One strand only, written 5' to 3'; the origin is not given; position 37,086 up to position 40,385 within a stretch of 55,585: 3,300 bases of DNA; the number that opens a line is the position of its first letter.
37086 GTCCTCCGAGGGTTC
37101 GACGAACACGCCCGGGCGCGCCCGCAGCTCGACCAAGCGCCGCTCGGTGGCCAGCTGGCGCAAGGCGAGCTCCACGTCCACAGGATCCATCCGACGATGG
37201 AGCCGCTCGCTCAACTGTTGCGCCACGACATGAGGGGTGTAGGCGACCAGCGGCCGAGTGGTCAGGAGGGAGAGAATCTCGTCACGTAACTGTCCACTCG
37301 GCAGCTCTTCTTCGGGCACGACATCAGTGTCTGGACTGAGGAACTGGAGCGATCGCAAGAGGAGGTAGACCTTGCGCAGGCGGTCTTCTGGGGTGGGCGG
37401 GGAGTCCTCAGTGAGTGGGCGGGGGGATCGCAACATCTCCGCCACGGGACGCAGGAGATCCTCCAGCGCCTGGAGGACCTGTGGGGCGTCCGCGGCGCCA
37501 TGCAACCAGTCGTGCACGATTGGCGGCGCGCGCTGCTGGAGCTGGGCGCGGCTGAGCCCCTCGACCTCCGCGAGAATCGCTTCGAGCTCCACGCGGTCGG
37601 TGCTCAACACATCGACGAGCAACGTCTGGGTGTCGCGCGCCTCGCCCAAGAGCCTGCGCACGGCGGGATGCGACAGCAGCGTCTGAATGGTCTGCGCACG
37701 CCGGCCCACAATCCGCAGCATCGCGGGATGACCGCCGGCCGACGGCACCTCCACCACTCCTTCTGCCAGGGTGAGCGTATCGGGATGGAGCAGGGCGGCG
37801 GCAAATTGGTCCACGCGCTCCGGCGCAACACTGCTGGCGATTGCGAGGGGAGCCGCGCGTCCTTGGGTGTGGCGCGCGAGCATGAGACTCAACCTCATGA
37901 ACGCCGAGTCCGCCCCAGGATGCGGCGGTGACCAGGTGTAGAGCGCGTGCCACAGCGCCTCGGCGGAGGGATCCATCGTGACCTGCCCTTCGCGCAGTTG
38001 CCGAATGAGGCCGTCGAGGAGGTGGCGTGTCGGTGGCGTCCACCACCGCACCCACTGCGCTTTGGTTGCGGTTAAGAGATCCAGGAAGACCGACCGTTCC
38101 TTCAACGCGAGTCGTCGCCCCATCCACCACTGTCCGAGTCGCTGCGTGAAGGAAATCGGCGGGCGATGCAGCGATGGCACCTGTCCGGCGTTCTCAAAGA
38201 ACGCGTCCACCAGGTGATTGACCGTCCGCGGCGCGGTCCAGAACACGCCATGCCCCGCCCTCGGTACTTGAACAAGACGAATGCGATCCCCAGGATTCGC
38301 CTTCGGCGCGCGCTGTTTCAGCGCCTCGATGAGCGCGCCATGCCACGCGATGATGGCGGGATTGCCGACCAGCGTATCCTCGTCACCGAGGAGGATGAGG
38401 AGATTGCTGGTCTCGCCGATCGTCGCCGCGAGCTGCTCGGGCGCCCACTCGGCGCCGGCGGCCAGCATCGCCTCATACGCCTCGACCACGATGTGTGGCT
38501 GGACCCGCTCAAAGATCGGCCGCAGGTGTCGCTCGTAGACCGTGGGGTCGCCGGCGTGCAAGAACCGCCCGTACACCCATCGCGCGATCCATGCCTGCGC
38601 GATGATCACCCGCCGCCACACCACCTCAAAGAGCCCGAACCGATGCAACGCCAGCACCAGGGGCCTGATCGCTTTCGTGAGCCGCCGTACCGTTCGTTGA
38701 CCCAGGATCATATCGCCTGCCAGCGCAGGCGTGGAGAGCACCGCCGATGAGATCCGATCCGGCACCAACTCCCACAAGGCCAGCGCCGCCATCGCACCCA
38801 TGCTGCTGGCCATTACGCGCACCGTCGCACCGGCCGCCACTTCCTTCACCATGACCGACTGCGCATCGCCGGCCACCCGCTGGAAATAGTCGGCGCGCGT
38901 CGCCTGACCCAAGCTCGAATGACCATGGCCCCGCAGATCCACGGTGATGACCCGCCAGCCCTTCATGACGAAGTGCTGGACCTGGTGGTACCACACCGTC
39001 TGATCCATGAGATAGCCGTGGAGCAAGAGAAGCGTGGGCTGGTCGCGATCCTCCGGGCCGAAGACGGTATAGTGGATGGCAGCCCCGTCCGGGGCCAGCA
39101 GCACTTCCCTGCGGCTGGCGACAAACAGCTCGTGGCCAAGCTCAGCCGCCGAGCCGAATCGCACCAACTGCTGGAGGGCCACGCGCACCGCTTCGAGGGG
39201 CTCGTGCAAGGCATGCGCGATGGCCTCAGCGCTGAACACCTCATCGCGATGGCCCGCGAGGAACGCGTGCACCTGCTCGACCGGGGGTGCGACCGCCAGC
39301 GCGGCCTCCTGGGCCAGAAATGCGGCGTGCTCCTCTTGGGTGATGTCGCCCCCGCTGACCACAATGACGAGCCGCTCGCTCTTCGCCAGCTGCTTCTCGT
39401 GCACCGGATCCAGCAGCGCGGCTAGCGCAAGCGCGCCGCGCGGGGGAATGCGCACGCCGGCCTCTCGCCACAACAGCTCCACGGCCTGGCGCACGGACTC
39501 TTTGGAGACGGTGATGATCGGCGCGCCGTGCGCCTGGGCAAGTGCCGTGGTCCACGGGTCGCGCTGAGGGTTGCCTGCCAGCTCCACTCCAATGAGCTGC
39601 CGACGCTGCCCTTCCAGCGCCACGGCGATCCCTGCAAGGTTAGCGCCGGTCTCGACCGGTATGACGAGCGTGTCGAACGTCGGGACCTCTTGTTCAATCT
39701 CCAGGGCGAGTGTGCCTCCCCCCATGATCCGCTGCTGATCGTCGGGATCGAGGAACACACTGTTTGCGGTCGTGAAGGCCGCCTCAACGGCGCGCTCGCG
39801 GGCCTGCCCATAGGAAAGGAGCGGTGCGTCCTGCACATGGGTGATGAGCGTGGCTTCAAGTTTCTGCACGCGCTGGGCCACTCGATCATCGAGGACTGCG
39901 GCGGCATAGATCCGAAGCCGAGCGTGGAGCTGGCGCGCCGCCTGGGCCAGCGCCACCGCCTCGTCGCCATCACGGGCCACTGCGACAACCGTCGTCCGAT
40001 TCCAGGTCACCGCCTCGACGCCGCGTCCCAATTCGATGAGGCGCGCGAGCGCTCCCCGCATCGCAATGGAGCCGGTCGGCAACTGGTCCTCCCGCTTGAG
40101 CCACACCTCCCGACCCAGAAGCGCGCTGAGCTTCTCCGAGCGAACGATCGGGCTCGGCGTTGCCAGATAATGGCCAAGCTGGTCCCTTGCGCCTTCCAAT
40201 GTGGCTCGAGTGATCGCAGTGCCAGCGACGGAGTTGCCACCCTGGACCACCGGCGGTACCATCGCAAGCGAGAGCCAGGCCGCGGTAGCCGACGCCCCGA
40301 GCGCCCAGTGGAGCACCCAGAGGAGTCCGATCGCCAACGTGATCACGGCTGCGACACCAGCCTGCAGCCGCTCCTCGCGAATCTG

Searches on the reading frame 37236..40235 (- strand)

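Call 8: search_protein_families(library=pfam, proteins=[window:37236-40235:-], max_evalue=0.01)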
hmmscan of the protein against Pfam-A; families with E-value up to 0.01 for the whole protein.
window:37236-40235:- (1000 aa): 4 families
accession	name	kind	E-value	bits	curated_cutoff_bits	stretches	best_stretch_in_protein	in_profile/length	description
PF00291.31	PALP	-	5.7e-38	131.4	35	1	26-295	6-295/295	Pyridoxal-phosphate dependent enzyme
PF12146.15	Hydrolase_4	-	5.7e-16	59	27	1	400-524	5-134/239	Serine aminopeptidase, S33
PF00561.26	Abhydrolase_1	-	2.5e-13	50.7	25.8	1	400-503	1-102/245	alpha/beta hydrolase fold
PF02129.25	Peptidase_S15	-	0.0095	16.1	23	0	383-441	1-66/262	X-Pro dipeptidyl-peptidase (S15 family)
